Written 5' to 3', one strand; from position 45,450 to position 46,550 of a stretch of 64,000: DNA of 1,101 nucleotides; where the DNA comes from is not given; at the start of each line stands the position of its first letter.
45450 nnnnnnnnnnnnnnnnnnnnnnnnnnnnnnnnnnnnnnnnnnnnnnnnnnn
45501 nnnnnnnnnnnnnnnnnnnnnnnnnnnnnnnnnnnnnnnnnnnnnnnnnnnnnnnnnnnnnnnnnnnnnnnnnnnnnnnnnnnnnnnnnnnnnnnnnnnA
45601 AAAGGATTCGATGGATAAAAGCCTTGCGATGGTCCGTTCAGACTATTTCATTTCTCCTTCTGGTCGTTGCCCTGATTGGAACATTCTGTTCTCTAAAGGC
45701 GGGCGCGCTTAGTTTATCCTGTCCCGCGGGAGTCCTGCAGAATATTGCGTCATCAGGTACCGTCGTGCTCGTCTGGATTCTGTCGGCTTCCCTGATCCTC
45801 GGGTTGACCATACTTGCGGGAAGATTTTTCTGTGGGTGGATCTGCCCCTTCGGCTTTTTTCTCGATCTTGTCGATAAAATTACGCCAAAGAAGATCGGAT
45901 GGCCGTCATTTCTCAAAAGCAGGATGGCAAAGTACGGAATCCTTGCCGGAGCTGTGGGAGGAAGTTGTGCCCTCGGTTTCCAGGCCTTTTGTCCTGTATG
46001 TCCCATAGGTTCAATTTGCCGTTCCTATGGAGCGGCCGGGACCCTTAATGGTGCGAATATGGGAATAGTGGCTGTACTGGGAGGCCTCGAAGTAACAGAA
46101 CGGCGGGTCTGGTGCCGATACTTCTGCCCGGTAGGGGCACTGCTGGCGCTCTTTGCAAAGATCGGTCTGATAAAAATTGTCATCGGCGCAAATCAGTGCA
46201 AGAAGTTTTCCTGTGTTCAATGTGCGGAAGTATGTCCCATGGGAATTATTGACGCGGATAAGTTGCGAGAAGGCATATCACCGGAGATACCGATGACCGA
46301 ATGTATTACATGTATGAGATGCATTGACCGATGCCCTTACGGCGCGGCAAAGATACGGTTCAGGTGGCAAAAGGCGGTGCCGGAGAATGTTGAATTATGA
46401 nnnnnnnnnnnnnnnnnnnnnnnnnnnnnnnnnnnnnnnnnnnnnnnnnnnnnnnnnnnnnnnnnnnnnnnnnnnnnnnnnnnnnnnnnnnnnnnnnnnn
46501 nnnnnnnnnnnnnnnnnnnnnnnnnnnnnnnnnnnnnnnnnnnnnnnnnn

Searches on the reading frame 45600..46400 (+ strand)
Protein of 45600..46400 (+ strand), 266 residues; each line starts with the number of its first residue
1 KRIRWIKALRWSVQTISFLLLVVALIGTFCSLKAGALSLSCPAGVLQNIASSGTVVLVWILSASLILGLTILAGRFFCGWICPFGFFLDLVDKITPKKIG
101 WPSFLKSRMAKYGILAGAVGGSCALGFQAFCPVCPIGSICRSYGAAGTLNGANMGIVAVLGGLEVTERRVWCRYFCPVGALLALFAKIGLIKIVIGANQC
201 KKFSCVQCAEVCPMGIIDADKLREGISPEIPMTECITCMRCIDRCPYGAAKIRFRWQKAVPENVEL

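Call 63: search_protein_families(library=ncbifam, proteins=[window:45600-46400:+], max_evalue=0.00001)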
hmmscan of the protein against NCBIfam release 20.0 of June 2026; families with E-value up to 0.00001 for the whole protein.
window:45600-46400:+ (266 aa): 5 families
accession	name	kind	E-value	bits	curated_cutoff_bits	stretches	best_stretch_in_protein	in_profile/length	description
NF007013.0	PRK09477.1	equivalog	1.3e-30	106.5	234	1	23-258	48-282/286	quinol dehydrogenase ferredoxin subunit NapH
TIGR02163.1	napH_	subfamily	9.7e-30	103.9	213.05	1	27-249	29-250/255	NapH/MauN family ferredoxin-type protein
NF046105.1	TransRegNosR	equivalog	8.6e-11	40.8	1000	1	163-241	591-661/680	transcriptional regulator NosR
TIGR02745.1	ccoG_rdxA_fixG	equivalog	1.9e-07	30.4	316.7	0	59-94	58-93/435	cytochrome c oxidase accessory protein CcoG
NF038196.1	ferrodoxin_EFR1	subfamily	7.1e-06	26.2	75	0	203-252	187-231/242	EFR1 family ferrodoxin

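Call 86: search_protein_representatives(protein=window:45600-46400:+)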
Query: 266 residues. Proteins with E-value up to 0.001 (for the whole library): 5363; up to 1e-10: 1200; up to 1e-30: 13. The best 150 are listed.
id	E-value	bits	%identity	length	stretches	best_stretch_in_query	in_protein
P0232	3.9e-101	354.9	76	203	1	66-262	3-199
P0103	3.2e-93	328.9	52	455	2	1-259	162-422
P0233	7.8e-71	255.5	52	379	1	1-256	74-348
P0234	6.5e-51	190.1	45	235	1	21-253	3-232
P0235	9.0e-44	166.7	43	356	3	2-229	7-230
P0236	4.6e-41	157.8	39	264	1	9-253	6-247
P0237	2.6e-36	142.2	41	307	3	14-214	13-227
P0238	3.3e-36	141.9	40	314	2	12-214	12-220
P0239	1.3e-35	139.9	38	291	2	6-217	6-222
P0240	1.9e-33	132.8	38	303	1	5-227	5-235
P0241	3.4e-32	128.7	35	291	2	6-240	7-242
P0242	5.7e-32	128.0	35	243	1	26-251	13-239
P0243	5.0e-31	124.9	33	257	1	6-254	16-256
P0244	1.5e-30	123.3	36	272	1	2-258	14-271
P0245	2.3e-30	122.7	38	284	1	13-247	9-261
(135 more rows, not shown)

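Call 88: find_encoding_contigs(protein=P0235, flank=8000, max_places=2)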
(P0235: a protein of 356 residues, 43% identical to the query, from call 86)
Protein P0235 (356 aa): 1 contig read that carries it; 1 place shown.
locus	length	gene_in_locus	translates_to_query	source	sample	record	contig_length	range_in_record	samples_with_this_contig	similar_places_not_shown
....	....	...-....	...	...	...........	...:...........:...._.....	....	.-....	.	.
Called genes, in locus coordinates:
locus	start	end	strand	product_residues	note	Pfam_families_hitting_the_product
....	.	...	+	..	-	?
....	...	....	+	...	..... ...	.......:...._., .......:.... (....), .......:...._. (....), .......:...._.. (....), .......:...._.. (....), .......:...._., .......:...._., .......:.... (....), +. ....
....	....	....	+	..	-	?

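Call 89: find_encoding_contigs(protein=P0237, flank=8000, max_places=2)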
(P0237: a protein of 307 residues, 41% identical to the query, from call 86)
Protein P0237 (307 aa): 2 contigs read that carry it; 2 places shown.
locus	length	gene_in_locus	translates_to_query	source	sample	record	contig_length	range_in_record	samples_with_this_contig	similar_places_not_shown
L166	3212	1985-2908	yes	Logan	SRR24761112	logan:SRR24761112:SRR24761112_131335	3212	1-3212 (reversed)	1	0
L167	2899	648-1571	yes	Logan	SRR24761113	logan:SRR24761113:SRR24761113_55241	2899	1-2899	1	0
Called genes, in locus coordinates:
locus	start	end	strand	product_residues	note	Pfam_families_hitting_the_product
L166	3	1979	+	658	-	?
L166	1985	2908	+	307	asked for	PF12801:Fer4_5, PF12838:Fer4_7 (faint), PF12801:Fer4_5 (weak), PF13237:Fer4_10 (weak)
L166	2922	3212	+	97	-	?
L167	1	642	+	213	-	?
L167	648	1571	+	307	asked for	PF12801:Fer4_5, PF12838:Fer4_7 (faint), PF12801:Fer4_5 (weak), PF13237:Fer4_10 (weak)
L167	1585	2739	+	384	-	PF00155:Aminotran_1_2, PF00266:Aminotran_5, PF01212:Beta_elim_lyase, PF01041:DegT_DnrJ_EryC1 (weak)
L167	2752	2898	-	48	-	?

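Call 91: find_related_loci(query=A3, collection=genome_contigs, flank=10000)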
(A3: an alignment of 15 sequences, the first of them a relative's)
Query A3 (314 aa) in genome_contigs; peptide patterns used: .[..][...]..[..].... (x = any residue, [..] = any of these).
600 stretches matched a pattern (row limit reached: there are more); 489 encode a relative of the query (tblastn E <= 1e-3); the best 80 are kept; 80 distinct loci.
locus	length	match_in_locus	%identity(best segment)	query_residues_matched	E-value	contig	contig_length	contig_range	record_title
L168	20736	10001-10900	49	1-296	7e-90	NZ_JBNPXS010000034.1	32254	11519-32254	Desulfitispora alkaliphila strain DSM 22410 Ga0373196_34, whole genome shotgun sequence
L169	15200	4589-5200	38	9-218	2e-40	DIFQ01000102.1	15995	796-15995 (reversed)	MAG TPA_asm: Syntrophaceae bacterium UBA5744 UBA5744_contig_24359, whole genome shotgun sequence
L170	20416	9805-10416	39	9-218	4e-37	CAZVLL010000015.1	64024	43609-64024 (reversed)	MAG TPA_asm: uncultured Syntrophaceae bacterium isolate SRP302447_co3_125 genome assembly, contig: NODE_1236_length_6402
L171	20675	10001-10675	35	10-224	2e-24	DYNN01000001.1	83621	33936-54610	MAG TPA_asm: Thiomargarita sp. isolate SulCav_FS08_3_37_87 SulCav_FS08_3_49_length_83621_cov_49_486980, whole genome sho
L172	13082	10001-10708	33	2-221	2e-24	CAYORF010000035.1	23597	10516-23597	MAG TPA_asm: uncultured Anaerolineales bacterium isolate binchicken_co9_181 genome assembly, contig: NODE_720_length_235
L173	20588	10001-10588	34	61-221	3e-23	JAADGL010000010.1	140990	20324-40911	MAG: Acidobacteriota bacterium isolate M_MetaBat.117 contig-127_85, whole genome shotgun sequence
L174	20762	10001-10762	24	5-293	1e-22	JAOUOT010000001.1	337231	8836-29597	MAG: Spirochaetia bacterium isolate 8_1_Oct_SF_Bin25 8_1_Oct_SF_Bin25_scaffold_4_c1, whole genome shotgun sequence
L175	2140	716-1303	34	61-221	3e-21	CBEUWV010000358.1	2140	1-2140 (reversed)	MAG TPA_asm: uncultured bacterium isolate SRR13309659_concoct_9 genome assembly, contig: ERZ26778719.6611, whole genome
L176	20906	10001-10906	26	10-281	4e-21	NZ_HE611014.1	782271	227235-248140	Senegalimassilia anaerobia JC110 strain type strain: JC110, whole genome shotgun sequence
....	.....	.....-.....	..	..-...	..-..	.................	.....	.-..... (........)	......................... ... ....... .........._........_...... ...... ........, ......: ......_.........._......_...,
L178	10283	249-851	31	15-218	3e-20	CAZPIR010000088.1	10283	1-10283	MAG TPA_asm: uncultured Anaerolineaceae bacterium isolate SRP272421_co4_372 genome assembly, contig: NODE_20237_length_1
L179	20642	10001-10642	31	2-220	3e-20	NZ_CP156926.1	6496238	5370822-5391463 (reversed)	Sporomusa aerivorans strain DSM 13326 chromosome, complete genome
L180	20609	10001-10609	30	10-221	3e-20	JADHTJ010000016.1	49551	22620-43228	MAG: Anaerolineales bacterium isolate BS150m-G17 BS-150m-C506, whole genome shotgun sequence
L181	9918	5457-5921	35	75-221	7e-20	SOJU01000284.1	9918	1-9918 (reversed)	MAG: Anaerolineales bacterium isolate E44_bin32 NODE_3088_length_9918_cov_12.928014, whole genome shotgun sequence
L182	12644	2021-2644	26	25-225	1e-19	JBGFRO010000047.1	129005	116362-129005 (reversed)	MAG: Bacteroidota bacterium isolate BA1A45.2019.Bin.33 NODE_196_length_129005_cov_12.330763, whole genome shotgun sequen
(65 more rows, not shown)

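Call 96: search_protein_families(library=pfam, proteins=[L171:7228-9459:+, L171:9480-9977:+, L171:9893-10801:+, L171:5273-6445:-, L180:5520-6905:+, L180:6527-7669:+, L180:7611-8849:+, L180:8842-9255:+, L180:9278-9922:+, L180:9929-10708:+], max_evalue=0.00001)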
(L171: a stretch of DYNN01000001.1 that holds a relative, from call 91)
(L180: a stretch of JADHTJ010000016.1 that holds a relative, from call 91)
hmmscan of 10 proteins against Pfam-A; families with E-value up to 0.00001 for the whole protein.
L171:7228-9459:+ (743 aa): 3 families
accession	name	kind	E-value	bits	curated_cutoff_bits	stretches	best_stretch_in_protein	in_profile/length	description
PF00384.28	Molybdopterin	-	2.7e-66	224.4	24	1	106-533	1-352/353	Molybdopterin oxidoreductase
PF01568.27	Molydop_binding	-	1.9e-28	99.2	26.8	1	626-736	1-109/110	Molydopterin dinucleotide binding domain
PF04879.21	Molybdop_Fe4S4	-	3.4e-18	65.8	22.7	1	50-100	2-52/55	Molybdopterin oxidoreductase Fe4S4 domain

L171:9480-9977:+ (165 aa): 12 families
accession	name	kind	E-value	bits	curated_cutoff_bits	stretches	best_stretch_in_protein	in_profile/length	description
PF12838.12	Fer4_7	-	2.5e-15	57.1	27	1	31-82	1-51/52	4Fe-4S dicluster domain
PF13237.11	Fer4_10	-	1.8e-12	47.4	25.5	0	30-80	7-53/53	4Fe-4S dicluster domain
PF14697.11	Fer4_21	-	2.4e-12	47.2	35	0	30-82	6-55/59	4Fe-4S dicluster domain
PF00037.32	Fer4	-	2.2e-11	43.5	21.1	0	31-47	7-23/24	4Fe-4S binding domain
PF13187.11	Fer4_9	-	9.7e-11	42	27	1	32-82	2-50/52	4Fe-4S dicluster domain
PF12837.12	Fer4_6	-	4.2e-10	39.5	25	1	31-47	8-24/24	4Fe-4S binding domain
PF25160.1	LdpA_Fe-S-bd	-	2.5e-09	37.2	27.6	0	28-51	24-47/49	LdpA Fe-S cluster-binding domain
PF13484.11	Fer4_16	-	5.1e-09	37.2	30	0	31-48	1-18/66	4Fe-4S double cluster binding domain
PF12798.12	Fer4_3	-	8e-08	33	27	0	32-44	1-13/15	4Fe-4S binding domain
PF12797.12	Fer4_2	-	9.4e-08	32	24.5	0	30-44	8-22/22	4Fe-4S binding domain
PF13534.11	Fer4_17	-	2.9e-07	31.3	22.2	0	20-45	34-59/61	4Fe-4S dicluster domain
PF13183.11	Fer4_8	-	6.7e-07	30.2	27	0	30-82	3-67/68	4Fe-4S dicluster domain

L171:9893-10801:+ (302 aa): 4 families
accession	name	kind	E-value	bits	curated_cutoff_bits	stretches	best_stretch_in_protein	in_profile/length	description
PF12801.12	Fer4_5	-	1.1e-18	67.3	22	2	92-133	2-43/48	4Fe-4S binding domain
PF12838.12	Fer4_7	-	8.2e-08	33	27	0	269-290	1-22/52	4Fe-4S dicluster domain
PF00037.32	Fer4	-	4.9e-07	29.7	21.1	0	269-285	7-23/24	4Fe-4S binding domain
PF13187.11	Fer4_9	-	6.6e-06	26.5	27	0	245-284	2-51/52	4Fe-4S dicluster domain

L171:5273-6445:- (390 aa): 0 families

L180:5520-6905:+ (461 aa): 2 families
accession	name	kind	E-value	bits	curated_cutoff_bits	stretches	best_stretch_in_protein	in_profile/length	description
PF02687.27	FtsX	-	9.3e-13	48.7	25.5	1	334-443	5-114/120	FtsX-like permease C-terminal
PF12704.14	MacB_PCD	-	7e-10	40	27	1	88-300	8-205/207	MacB-like periplasmic core domain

L180:6527-7669:+ (380 aa): 1 family
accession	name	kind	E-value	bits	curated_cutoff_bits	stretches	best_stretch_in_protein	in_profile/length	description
PF00005.33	ABC_tran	-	5.3e-31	108.5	25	1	170-315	2-136/137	ABC transporter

L180:7611-8849:+ (412 aa): 5 families
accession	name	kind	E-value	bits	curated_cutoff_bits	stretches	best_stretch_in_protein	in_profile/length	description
PF13570.13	Beta-prop_ACSF4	-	2e-57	195.5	133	2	106-325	38-263/329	Beta-alanine-activating enzyme, beta-propeller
PF13360.13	PQQ_2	-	6.9e-39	134.3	27.6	3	177-277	2-103/233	Outer membrane protein assembly factor BamB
PF25292.1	Beta-prop_CGLA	-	3.1e-18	66.7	26.8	1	180-274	11-113/316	Lambda-carrageenase beta-propeller domain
PF01011.28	PQQ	-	5.9e-09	35.6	26.7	0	205-236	54-86/595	Glucose/ethanol/alcohol dehydrogenase, beta-propeller domain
PF07494.17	Reg_prop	-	2e-06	27.7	20.4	0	244-256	9-23/24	Two component regulator propeller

L180:8842-9255:+ (137 aa): 1 family
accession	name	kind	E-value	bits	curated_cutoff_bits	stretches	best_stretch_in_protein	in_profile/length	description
PF13473.12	Cupredoxin_1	-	1.7e-09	38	27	1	52-135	26-104/104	Cupredoxin-like domain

L180:9278-9922:+ (214 aa): 7 families
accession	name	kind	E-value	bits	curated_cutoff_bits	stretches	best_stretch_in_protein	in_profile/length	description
PF12838.12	Fer4_7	-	1.7e-13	51.2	27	1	75-121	2-52/52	4Fe-4S dicluster domain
PF12837.12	Fer4_6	-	7.1e-13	48.3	25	1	175-195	2-22/24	4Fe-4S binding domain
PF00037.32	Fer4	-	1e-12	47.7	21.1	1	176-196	2-22/24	4Fe-4S binding domain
PF13187.11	Fer4_9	-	1.1e-11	45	27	1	75-121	2-51/52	4Fe-4S dicluster domain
PF14697.11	Fer4_21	-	2.1e-11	44.2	35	1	135-193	1-52/59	4Fe-4S dicluster domain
PF13237.11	Fer4_10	-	7.2e-10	39.1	25.5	0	176-194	3-21/53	4Fe-4S dicluster domain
PF12797.12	Fer4_2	-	2e-07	31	24.5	1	174-193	2-21/22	4Fe-4S binding domain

L180:9929-10708:+ (259 aa): 1 family
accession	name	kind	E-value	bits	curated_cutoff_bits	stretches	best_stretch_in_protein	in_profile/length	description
PF12801.12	Fer4_5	-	2.3e-07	31.1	22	0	73-99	3-29/48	4Fe-4S binding domain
